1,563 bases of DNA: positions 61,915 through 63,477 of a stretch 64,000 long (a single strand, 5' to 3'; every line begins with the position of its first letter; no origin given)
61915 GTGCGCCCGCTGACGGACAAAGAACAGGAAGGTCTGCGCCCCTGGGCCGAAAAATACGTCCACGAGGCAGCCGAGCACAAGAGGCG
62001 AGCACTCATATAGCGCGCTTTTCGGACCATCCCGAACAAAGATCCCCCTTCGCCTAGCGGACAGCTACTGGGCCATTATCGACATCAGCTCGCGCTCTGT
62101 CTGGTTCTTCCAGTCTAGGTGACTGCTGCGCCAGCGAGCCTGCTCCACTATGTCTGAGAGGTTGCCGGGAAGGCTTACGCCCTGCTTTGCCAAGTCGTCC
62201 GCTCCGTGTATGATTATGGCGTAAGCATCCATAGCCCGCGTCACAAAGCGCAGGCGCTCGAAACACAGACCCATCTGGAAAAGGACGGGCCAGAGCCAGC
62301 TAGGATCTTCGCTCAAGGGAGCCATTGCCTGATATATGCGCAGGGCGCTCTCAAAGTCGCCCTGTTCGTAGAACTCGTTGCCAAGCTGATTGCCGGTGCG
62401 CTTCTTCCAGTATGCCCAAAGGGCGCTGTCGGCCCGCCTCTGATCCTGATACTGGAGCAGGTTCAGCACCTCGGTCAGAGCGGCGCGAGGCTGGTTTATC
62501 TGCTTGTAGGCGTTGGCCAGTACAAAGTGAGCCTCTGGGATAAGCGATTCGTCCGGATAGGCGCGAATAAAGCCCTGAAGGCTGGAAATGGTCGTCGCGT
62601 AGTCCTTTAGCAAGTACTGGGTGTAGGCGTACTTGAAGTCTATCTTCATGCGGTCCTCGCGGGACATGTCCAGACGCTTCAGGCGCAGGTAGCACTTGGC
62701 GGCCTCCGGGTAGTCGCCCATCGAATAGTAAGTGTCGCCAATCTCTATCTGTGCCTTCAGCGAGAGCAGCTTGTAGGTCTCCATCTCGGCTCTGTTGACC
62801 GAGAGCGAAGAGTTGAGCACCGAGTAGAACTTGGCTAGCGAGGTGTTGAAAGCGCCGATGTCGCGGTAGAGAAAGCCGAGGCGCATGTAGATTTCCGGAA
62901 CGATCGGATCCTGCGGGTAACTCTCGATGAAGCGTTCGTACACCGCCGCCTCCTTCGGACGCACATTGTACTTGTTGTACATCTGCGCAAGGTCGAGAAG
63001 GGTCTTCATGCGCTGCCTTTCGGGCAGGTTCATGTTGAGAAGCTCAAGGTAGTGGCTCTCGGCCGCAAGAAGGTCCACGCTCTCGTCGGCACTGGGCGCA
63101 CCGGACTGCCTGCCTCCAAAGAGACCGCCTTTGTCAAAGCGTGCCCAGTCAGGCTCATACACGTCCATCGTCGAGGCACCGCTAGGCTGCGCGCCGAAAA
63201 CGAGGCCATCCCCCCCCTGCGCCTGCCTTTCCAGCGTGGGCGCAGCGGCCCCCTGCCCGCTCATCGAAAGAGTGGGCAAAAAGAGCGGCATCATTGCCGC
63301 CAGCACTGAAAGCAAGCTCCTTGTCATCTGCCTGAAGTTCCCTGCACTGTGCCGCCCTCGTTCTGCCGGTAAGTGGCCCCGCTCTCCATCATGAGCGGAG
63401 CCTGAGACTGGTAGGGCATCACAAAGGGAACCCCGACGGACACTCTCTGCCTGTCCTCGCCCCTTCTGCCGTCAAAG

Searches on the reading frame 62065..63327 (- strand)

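Call 50: search_protein_families(library=pfam, proteins=[window:62065-63327:-], max_evalue=0.00001)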
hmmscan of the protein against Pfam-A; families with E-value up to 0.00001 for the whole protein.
window:62065-63327:- (420 aa): 8 families
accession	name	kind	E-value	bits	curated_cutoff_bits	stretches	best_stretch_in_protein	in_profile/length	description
PF07719.23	TPR_2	-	2.3e-11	43.3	27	0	192-220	3-31/34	Tetratricopeptide repeat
PF00515.34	TPR_1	-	3.2e-11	43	27.8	0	192-215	3-26/34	Tetratricopeptide repeat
PF13174.12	TPR_6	-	7.7e-09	36.1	26.3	0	231-259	4-32/33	Tetratricopeptide repeat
PF13428.12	TPR_14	-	8.5e-09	35.7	23.5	0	314-349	6-41/44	Tetratricopeptide repeat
PF13414.12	TPR_11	-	1e-08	35.2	26.8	0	197-218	1-22/42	TPR repeat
PF13176.12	TPR_7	-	4.5e-08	33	27.9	0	196-226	5-35/36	Tetratricopeptide repeat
PF13432.12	TPR_16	-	1.6e-07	32.1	32.7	0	196-259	3-63/65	Tetratricopeptide repeat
PF13424.12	TPR_12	-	1.8e-07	31.7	30.1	0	147-215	6-70/77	Tetratricopeptide repeat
